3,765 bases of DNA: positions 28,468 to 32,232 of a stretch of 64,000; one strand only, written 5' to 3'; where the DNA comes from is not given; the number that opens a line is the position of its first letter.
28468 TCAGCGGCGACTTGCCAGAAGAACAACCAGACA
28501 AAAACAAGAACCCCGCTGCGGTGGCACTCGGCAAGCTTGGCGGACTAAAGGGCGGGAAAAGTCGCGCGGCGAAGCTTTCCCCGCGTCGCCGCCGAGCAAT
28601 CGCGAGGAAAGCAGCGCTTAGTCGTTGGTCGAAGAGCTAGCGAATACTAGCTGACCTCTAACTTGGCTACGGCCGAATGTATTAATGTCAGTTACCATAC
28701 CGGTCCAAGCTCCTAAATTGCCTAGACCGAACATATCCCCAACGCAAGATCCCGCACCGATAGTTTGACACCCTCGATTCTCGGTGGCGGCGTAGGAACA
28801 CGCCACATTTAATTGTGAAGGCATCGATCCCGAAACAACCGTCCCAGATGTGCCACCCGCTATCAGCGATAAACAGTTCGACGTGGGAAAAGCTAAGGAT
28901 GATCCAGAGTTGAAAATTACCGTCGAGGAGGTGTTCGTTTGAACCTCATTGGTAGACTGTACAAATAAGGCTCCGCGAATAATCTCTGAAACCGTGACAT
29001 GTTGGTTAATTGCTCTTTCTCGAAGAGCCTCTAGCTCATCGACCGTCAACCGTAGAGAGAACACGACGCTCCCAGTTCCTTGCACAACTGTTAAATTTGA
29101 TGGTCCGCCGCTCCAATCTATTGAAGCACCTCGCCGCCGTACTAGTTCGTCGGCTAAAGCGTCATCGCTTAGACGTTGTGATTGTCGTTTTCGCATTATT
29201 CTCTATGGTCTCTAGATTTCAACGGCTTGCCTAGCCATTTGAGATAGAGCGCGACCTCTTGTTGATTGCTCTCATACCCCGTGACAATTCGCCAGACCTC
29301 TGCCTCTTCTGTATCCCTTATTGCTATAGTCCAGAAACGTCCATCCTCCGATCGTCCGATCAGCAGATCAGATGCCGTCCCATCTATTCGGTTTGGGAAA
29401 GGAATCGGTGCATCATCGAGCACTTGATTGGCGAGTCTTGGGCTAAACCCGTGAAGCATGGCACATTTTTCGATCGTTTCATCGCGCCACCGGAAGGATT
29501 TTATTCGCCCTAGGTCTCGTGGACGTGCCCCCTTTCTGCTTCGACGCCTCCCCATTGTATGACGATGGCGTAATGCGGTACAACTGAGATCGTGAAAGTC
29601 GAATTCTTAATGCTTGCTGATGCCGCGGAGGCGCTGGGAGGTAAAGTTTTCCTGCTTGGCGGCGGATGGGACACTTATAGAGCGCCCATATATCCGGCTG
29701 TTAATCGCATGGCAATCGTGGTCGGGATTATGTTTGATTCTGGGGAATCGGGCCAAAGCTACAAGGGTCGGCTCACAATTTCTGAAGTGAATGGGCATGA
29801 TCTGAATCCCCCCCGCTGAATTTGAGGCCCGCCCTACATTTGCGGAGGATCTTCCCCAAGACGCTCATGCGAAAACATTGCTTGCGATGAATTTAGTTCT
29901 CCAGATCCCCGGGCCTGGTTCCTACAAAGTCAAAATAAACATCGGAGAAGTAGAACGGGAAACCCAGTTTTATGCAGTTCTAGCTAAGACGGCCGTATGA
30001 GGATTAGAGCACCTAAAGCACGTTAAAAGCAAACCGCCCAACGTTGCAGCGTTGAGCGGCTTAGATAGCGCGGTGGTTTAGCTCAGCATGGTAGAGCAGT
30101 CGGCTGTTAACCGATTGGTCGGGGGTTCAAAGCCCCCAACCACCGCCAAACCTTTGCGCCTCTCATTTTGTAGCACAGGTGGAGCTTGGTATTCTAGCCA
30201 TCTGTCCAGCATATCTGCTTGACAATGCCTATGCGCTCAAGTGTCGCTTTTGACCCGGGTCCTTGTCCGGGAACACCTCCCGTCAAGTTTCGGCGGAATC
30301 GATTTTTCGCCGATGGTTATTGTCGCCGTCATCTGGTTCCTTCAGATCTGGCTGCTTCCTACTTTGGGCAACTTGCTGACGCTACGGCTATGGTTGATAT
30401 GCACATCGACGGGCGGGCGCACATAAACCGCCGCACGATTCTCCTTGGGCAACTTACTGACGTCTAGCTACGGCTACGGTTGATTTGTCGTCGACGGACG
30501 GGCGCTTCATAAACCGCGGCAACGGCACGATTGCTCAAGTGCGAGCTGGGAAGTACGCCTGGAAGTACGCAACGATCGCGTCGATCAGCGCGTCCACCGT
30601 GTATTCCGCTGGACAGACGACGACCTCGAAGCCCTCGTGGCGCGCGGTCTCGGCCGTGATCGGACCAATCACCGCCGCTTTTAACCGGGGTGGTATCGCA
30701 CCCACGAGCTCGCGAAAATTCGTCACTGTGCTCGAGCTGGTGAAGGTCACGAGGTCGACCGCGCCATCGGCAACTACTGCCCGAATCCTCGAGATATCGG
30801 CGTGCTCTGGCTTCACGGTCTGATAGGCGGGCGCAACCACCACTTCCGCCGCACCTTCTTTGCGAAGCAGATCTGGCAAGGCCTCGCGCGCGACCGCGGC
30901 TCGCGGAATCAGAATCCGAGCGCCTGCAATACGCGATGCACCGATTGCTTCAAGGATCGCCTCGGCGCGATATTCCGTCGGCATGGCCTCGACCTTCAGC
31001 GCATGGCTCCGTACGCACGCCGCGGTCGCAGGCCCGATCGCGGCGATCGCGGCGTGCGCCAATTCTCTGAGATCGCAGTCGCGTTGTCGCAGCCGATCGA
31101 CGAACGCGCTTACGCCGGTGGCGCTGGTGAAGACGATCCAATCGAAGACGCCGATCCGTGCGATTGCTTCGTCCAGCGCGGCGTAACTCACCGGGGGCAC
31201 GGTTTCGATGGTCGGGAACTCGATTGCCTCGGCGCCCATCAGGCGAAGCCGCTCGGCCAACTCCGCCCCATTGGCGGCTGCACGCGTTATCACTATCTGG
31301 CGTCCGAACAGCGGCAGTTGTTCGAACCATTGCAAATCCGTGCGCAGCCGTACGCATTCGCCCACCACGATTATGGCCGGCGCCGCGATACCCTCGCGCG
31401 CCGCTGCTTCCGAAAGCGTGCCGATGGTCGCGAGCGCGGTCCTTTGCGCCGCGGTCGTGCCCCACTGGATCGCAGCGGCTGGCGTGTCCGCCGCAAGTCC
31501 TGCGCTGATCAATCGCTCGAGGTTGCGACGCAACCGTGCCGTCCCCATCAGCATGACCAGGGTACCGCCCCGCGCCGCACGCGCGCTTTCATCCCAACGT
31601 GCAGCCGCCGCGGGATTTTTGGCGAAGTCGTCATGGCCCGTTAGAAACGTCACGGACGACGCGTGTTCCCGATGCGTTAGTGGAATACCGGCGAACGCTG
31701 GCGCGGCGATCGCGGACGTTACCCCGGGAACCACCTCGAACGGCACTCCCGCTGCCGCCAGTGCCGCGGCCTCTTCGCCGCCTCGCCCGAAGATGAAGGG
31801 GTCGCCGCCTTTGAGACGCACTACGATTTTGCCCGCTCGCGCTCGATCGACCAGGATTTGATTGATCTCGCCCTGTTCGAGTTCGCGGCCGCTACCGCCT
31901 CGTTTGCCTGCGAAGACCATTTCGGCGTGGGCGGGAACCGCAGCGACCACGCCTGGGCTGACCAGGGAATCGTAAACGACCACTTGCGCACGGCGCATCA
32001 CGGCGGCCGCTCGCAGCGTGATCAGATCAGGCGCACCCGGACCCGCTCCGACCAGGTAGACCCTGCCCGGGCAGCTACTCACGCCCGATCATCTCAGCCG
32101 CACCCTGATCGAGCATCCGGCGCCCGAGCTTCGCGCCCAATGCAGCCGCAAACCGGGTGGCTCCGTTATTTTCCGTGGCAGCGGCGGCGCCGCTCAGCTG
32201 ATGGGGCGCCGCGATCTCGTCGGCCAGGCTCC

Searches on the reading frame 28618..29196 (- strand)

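Call 48: search_protein_families(library=pfam, proteins=[window:28618-29196:-], max_evalue=0.01)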
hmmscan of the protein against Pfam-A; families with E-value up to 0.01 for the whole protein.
window:28618-29196:- (192 aa): 3 families
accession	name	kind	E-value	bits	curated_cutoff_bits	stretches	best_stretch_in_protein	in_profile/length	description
PF01402.27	RHH_1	-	5.4e-05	23.4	20.5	1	46-77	2-33/39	Ribbon-helix-helix protein, copG family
PF19807.5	DUF6290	-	0.0025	18.4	27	1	46-78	4-36/72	Family of unknown function (DUF6290)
PF21983.2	NikA-like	-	0.005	17.4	27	1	44-80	5-41/72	Mobilization protein NikA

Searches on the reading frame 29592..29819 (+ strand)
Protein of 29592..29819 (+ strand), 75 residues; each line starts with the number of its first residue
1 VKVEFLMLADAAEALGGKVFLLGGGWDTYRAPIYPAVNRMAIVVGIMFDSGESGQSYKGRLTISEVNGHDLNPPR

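Call 48: search_protein_families(library=pfam, proteins=[window:29592-29819:+], max_evalue=0.01)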
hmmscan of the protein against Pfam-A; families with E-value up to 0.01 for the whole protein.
window:29592-29819:+ (75 aa): 1 family
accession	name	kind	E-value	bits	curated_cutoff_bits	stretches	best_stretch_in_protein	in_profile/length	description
PF22091.2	DUF6941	-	2e-08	35.1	27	1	4-71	1-67/125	Family of unknown function (DUF6941)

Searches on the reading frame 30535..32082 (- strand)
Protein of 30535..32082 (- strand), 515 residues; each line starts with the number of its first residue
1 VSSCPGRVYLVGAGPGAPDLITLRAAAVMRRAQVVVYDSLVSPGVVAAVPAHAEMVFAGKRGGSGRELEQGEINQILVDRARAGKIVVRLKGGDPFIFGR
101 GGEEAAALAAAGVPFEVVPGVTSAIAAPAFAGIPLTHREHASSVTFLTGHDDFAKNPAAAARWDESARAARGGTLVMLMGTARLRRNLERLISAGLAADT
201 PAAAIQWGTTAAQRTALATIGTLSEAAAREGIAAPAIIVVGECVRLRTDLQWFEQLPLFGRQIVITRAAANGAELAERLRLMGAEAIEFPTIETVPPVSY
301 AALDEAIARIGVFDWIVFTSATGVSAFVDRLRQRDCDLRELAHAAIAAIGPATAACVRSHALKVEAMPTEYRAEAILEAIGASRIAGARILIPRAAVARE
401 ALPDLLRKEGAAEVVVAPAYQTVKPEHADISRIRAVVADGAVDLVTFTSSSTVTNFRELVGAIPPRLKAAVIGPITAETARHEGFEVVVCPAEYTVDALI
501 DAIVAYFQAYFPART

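Call 18: find_related_loci(query=window:30535-32082:-, collection=genome_contigs, flank=10000)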
Query window:30535-32082:- (515 aa) in genome_contigs; peptide patterns used: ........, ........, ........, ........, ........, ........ (x = any residue, [..] = any of these).
93 stretches matched a pattern; 6 encode a relative of the query (tblastn E <= 1e-3); 6 distinct loci.
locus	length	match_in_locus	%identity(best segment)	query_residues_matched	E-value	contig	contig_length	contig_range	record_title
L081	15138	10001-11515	64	6-509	0e+0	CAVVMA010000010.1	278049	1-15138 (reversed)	MAG: uncultured delta proteobacterium isolate MFD09222.bin.2.46 genome assembly, contig: contig_65422, whole genome shot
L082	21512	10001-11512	66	6-508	0e+0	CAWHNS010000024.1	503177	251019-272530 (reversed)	MAG: uncultured delta proteobacterium isolate MFD09222.bin.2.29 genome assembly, contig: contig_97074, whole genome shot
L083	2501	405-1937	63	1-509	0e+0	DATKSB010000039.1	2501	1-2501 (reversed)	MAG TPA_asm: Candidatus Binataceae bacterium isolate SMAG_U14043 k141_221105, whole genome shotgun sequence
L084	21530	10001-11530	58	1-508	0e+0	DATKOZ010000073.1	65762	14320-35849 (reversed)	MAG TPA_asm: Candidatus Binataceae bacterium isolate SMAG_U14778 k141_3443872, whole genome shotgun sequence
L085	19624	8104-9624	49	1-508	6e-147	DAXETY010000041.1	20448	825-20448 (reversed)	MAG TPA_asm: Desulfobacterales bacterium isolate cl_S6C574 S6Ck119_338318, whole genome shotgun sequence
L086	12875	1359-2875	59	6-509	2e-152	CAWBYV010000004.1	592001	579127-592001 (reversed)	MAG: uncultured delta proteobacterium isolate MFD03044.bin.2.84 genome assembly, contig: contig_18405, whole genome shot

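Call 27: find_encoding_contigs(protein=window:30535-32082:-, flank=10000, max_places=8)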
Protein window:30535-32082:- (515 aa): no gene with exactly this product is on record in the collection.

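Call 48: search_protein_families(library=pfam, proteins=[L084:15328-16089:-], max_evalue=0.01)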
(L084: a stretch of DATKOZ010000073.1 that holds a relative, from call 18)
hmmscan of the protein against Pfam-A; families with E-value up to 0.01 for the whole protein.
L084:15328-16089:- (253 aa): 1 family
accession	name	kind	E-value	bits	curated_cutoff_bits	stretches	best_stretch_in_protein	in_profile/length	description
PF16690.10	MMACHC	-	0.00089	19.3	27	1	131-153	126-148/216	Methylmalonic aciduria and homocystinuria type C family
